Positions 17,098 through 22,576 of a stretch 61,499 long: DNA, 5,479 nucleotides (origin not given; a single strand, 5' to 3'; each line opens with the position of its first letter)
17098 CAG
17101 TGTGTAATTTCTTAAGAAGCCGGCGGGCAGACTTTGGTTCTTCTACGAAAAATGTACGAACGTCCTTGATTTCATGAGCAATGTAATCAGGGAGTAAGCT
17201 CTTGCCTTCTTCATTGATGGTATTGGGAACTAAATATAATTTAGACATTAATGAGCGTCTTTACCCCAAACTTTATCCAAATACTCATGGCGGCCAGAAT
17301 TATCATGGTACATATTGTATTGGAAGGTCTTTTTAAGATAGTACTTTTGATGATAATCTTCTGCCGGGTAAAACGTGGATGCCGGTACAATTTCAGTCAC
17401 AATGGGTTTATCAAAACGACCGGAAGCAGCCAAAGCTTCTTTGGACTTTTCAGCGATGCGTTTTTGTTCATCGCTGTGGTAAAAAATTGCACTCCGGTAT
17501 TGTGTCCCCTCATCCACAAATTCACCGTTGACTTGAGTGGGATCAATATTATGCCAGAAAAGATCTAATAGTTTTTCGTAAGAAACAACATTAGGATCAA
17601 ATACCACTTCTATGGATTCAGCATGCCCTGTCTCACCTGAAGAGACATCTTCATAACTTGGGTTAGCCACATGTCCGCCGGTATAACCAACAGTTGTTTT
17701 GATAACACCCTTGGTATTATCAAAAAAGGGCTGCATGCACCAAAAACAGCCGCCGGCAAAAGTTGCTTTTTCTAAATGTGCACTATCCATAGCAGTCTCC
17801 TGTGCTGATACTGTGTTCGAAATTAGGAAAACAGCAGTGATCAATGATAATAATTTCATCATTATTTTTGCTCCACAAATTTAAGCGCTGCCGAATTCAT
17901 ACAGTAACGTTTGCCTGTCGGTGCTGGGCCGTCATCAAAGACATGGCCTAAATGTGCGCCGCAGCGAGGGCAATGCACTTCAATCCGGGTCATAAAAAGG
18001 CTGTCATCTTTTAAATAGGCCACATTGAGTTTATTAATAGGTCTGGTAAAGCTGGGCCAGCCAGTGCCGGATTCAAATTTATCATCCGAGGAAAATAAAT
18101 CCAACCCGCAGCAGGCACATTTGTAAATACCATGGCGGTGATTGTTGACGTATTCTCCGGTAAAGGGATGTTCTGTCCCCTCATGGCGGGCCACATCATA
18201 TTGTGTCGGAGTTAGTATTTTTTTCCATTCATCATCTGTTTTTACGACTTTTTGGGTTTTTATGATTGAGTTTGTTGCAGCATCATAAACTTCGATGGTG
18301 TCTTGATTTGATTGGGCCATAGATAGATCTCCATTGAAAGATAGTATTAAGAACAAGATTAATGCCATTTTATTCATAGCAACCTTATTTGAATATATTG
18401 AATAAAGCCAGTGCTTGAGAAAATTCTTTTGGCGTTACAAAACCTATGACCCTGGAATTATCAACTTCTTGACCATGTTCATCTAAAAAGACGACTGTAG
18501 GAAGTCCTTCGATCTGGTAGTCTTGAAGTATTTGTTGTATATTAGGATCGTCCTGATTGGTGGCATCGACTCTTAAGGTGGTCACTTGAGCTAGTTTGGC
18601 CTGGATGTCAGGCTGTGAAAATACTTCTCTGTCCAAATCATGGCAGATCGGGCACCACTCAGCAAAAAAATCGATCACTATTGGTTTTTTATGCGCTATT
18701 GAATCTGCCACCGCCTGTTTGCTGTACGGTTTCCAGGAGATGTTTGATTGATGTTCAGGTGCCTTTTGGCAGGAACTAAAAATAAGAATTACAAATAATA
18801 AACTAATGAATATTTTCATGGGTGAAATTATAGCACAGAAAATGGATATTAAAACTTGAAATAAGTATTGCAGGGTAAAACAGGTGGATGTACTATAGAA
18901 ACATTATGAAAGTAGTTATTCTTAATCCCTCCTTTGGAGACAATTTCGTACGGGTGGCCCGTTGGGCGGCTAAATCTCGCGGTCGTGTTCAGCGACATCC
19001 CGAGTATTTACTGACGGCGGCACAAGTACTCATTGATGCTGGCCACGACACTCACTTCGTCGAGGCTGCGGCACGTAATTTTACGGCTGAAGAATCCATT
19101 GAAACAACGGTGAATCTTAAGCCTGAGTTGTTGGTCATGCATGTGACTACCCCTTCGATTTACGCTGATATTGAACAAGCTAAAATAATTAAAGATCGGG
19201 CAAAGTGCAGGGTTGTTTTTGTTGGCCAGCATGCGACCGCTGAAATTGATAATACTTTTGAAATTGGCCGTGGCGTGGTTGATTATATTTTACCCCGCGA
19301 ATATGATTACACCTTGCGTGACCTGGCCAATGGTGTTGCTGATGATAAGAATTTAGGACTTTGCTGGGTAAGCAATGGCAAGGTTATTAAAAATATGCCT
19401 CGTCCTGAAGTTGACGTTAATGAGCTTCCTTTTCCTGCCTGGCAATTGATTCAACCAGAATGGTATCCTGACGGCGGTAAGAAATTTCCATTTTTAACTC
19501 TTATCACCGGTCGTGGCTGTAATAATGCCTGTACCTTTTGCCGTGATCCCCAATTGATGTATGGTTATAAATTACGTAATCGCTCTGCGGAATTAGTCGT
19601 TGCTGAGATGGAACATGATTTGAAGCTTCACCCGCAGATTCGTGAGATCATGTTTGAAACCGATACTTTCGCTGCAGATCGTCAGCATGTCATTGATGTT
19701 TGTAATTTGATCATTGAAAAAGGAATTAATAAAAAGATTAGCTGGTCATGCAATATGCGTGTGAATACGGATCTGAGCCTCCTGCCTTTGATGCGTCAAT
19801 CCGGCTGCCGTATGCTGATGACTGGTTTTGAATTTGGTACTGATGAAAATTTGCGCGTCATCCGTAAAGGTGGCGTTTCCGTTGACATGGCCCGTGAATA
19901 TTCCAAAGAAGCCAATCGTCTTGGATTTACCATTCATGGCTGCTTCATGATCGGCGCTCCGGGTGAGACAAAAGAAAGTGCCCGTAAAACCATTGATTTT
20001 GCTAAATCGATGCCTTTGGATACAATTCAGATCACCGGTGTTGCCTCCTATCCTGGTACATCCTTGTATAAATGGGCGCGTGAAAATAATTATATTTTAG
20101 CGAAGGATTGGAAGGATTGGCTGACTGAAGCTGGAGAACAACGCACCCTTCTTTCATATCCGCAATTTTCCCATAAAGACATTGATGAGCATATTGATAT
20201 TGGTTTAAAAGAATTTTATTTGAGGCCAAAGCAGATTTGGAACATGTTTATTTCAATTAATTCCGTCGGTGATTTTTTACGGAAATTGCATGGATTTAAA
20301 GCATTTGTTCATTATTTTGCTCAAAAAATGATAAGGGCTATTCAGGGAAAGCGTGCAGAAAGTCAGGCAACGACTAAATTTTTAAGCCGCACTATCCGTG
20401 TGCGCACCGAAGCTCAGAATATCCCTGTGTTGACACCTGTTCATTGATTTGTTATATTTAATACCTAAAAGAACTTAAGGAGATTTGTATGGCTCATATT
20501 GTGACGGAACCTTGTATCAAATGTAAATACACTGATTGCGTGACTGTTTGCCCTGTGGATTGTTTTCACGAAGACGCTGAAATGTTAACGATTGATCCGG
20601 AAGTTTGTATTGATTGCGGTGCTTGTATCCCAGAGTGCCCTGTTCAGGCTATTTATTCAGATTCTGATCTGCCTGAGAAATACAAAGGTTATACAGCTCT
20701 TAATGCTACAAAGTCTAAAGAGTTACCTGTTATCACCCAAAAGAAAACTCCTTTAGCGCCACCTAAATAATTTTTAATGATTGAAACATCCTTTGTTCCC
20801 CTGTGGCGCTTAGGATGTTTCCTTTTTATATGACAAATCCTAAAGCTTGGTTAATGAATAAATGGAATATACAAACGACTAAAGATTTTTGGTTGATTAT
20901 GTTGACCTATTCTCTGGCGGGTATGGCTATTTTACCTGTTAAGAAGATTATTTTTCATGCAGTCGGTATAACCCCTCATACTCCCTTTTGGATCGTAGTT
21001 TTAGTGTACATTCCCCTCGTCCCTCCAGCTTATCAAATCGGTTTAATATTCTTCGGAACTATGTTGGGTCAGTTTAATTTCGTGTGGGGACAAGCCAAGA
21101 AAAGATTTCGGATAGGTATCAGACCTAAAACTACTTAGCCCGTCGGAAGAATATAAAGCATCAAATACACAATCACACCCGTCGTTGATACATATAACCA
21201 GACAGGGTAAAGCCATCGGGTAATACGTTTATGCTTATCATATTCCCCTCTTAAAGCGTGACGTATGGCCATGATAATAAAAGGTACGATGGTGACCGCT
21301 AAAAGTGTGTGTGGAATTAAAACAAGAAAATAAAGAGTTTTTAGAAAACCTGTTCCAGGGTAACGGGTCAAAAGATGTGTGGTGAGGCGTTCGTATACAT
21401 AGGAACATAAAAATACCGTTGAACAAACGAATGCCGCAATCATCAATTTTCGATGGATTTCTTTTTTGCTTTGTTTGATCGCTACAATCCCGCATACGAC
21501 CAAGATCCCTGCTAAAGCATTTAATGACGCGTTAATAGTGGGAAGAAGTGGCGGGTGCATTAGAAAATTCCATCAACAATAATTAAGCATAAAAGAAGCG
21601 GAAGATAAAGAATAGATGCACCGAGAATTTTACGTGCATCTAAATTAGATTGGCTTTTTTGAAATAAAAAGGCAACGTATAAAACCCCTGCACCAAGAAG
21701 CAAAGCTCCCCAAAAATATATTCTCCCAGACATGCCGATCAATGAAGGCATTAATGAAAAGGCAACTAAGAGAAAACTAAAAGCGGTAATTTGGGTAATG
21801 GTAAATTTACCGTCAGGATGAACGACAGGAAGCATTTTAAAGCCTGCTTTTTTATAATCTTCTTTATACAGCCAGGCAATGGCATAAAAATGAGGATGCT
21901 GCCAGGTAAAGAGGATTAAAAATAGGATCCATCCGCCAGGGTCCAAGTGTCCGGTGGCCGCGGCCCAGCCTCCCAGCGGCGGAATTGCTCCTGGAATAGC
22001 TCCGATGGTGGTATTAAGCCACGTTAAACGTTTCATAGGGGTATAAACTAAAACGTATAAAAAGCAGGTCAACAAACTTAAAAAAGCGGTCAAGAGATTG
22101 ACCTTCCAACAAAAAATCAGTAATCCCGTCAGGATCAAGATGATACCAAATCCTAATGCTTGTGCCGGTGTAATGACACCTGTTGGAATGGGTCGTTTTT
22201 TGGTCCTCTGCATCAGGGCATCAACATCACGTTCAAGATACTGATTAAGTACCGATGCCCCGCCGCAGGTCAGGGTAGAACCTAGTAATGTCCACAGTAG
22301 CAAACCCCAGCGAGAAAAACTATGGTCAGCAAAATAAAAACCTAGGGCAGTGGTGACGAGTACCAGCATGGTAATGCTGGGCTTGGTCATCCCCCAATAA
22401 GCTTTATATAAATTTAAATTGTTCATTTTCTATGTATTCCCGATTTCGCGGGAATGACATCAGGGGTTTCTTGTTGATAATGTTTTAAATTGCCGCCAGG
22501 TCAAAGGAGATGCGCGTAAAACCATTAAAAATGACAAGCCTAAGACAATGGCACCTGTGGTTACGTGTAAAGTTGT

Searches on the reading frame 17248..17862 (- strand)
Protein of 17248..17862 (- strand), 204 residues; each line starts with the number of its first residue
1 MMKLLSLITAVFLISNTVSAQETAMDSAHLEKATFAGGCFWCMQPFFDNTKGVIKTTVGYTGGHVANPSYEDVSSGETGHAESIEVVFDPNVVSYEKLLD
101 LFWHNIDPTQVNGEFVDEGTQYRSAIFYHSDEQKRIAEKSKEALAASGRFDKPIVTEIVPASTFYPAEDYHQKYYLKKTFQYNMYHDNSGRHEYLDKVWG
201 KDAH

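Call 26: search_protein_families(library=pfam, proteins=[window:17248-17862:-], max_evalue=0.00001)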
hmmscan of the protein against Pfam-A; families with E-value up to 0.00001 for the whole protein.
window:17248-17862:- (204 aa): 1 family
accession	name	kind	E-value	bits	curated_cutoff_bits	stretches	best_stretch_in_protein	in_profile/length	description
PF01625.27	PMSR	-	4.7e-67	225.4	23.7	1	32-183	1-152/153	Peptide methionine sulfoxide reductase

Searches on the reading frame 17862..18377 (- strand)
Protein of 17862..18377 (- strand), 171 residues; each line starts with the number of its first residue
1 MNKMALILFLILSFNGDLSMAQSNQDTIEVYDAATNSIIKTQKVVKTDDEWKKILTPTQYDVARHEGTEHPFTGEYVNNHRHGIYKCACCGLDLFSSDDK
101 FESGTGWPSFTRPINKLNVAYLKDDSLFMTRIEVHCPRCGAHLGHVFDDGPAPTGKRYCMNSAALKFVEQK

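Call 26: search_protein_families(library=pfam, proteins=[window:17862-18377:-], max_evalue=0.00001)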
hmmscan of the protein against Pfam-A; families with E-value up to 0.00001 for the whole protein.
window:17862-18377:- (171 aa): 1 family
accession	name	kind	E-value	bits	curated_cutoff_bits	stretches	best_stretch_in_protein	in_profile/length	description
PF01641.26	SelR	-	4.8e-52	175.3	24.9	1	55-168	1-115/116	SelR domain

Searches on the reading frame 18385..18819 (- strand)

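Call 26: search_protein_families(library=pfam, proteins=[window:18385-18819:-], max_evalue=0.00001)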
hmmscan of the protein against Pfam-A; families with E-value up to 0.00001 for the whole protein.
window:18385-18819:- (144 aa): 4 families
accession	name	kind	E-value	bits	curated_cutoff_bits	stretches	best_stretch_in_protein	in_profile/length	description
PF13098.12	Thioredoxin_2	-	3.1e-15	56.8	27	1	42-137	3-104/104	Thioredoxin-like domain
PF13899.12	Thioredoxin_7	-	1.4e-12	48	27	1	29-113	2-82/83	Thioredoxin-like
PF00085.26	Thioredoxin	-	7.6e-11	42.4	23.5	1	34-120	7-86/103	Thioredoxin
PF03190.21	Thioredox_DsbH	-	3.7e-08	33.9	27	1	23-102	16-94/163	Protein of unknown function, DUF255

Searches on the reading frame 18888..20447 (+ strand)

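Call 26: search_protein_families(library=pfam, proteins=[window:18888-20447:+], max_evalue=0.00001)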
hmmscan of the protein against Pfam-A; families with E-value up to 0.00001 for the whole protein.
window:18888-20447:+ (519 aa): 1 family
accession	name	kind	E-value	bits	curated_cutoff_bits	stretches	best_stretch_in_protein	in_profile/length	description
PF04055.27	Radical_SAM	-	2.4e-17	64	29.5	1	206-372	2-166/166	Radical SAM superfamily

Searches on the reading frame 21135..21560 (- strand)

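Call 26: search_protein_families(library=pfam, proteins=[window:21135-21560:-], max_evalue=0.00001)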
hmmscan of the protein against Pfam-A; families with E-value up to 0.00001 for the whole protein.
window:21135-21560:- (141 aa): 1 family
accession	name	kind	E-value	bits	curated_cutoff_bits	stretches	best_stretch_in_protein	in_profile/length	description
PF04238.17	DUF420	-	1e-39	136.3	30.5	1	6-135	1-130/130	Protein of unknown function (DUF420)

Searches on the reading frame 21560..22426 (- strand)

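Call 26: search_protein_families(library=pfam, proteins=[window:21560-22426:-], max_evalue=0.00001)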
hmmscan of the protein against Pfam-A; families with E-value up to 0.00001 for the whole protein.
window:21560-22426:- (288 aa): 1 family
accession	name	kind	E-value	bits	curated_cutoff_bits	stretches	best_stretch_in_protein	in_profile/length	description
PF01040.23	UbiA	-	1.8e-65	221.2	34.2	1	22-266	1-242/250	UbiA prenyltransferase family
